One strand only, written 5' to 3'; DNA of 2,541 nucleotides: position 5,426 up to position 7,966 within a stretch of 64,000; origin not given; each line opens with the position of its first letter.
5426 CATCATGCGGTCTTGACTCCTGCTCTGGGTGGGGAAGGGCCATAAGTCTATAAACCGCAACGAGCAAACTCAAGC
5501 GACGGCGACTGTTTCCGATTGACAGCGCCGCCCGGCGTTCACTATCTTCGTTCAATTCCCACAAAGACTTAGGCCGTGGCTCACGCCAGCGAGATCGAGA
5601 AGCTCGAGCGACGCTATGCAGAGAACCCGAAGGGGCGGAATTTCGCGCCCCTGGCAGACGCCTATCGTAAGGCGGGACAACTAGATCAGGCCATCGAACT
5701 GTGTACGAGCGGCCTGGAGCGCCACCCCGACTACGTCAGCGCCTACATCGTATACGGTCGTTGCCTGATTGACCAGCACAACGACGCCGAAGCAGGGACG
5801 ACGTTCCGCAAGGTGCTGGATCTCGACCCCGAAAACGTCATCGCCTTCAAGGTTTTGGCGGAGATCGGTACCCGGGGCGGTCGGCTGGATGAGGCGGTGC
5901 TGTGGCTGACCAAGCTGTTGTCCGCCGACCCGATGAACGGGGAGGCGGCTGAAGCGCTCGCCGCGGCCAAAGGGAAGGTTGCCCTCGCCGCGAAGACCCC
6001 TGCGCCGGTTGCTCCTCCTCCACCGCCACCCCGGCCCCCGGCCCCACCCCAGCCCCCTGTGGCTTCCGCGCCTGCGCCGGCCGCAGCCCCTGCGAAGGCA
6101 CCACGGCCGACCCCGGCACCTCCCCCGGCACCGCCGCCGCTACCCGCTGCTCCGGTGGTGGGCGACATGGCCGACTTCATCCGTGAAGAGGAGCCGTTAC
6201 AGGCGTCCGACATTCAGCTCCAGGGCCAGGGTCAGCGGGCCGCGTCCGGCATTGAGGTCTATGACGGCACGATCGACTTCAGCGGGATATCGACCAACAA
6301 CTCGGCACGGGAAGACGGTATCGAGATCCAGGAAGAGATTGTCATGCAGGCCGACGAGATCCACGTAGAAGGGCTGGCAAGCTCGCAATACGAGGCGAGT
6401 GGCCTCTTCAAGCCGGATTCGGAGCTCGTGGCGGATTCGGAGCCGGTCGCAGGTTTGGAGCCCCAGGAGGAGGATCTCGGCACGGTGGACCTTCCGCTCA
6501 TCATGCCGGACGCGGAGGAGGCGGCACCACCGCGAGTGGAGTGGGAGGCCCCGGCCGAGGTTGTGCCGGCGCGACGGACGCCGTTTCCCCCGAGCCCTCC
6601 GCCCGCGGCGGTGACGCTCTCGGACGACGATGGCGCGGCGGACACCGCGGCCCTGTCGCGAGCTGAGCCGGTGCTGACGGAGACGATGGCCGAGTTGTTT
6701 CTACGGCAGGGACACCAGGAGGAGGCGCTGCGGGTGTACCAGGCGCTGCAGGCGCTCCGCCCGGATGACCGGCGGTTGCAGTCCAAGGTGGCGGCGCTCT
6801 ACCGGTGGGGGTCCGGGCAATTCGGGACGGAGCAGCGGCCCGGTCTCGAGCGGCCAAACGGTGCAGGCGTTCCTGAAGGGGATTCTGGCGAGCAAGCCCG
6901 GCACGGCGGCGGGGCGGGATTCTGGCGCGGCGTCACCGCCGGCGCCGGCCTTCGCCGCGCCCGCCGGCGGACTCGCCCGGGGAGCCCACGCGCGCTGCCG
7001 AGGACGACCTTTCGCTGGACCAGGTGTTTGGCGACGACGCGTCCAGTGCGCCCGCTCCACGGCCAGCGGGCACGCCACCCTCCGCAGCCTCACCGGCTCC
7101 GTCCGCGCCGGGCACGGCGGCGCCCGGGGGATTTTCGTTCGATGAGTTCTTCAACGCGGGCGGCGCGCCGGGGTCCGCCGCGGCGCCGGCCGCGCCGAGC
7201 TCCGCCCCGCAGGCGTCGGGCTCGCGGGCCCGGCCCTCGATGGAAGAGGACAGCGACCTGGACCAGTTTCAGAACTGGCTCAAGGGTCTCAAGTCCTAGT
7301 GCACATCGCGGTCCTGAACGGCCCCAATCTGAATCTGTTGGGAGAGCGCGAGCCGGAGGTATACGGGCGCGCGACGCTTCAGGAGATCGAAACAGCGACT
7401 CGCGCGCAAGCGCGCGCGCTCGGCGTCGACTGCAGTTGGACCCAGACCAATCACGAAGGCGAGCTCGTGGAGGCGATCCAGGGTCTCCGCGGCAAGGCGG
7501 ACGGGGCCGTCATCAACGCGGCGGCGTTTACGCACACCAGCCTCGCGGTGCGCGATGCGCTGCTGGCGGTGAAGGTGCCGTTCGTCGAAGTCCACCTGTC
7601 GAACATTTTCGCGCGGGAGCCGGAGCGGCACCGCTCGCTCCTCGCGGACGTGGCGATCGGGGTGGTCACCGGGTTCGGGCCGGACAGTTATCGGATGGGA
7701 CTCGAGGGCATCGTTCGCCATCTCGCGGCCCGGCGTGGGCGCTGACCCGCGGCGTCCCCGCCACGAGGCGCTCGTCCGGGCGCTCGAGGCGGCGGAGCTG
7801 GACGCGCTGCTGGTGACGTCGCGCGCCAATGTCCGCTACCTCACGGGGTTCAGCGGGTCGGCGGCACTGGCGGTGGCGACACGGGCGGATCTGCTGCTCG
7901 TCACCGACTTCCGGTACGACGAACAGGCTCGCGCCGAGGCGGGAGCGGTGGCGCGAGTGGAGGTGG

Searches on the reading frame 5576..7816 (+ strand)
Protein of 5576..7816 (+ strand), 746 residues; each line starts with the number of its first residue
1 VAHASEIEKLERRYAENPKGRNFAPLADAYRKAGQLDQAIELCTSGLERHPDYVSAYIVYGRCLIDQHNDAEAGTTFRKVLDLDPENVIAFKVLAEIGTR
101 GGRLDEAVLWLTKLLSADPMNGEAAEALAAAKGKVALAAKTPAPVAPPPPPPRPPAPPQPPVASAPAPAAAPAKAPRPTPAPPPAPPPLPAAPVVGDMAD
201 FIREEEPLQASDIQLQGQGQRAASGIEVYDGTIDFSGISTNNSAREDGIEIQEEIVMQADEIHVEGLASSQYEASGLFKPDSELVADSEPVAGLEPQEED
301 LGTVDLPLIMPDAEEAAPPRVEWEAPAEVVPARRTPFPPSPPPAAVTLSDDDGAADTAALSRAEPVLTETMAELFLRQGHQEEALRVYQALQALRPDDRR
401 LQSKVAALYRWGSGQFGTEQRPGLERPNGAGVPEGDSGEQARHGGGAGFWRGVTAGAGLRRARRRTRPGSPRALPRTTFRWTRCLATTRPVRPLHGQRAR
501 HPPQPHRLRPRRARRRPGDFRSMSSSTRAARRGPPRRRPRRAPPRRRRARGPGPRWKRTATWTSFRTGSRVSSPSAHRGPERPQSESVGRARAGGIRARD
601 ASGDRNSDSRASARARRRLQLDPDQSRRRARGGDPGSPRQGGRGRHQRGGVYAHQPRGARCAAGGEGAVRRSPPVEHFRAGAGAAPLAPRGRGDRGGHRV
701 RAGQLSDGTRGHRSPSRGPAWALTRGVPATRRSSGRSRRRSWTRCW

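Call 65: search_protein_families(library=pfam, max_evalue=0.00001, proteins=[window:5576-7816:+])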
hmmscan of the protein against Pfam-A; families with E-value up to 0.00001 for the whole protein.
window:5576-7816:+ (746 aa): 11 families
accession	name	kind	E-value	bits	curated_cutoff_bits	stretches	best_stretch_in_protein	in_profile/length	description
PF14559.12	TPR_19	-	2.3e-15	57.1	25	1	32-76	3-47/68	Tetratricopeptide repeat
PF07719.23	TPR_2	-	2.8e-13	49.3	27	0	56-87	3-34/34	Tetratricopeptide repeat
PF13428.12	TPR_14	-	4.7e-12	45.8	23.5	0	26-62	7-43/44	Tetratricopeptide repeat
PF13432.12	TPR_16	-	3.3e-11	43.9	32.7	1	26-87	3-64/65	Tetratricopeptide repeat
PF13414.12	TPR_11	-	1.2e-08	35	26.8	0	375-409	4-38/42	TPR repeat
PF13181.12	TPR_8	-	4e-08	33.2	25.7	0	55-87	2-34/34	Tetratricopeptide repeat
PF13176.12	TPR_7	-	8.4e-08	32.2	27.9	0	26-50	5-31/36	Tetratricopeptide repeat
PF00515.34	TPR_1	-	5.8e-07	29.5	27.8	0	26-53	7-34/34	Tetratricopeptide repeat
PF13174.12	TPR_6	-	1.7e-06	28.7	26.3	0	26-52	6-32/33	Tetratricopeptide repeat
PF13424.12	TPR_12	-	1.7e-06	28.6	30.1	0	26-85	9-76/77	Tetratricopeptide repeat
PF13431.12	TPR_17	-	6.4e-06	26.5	24.4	0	42-73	1-32/34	Tetratricopeptide repeat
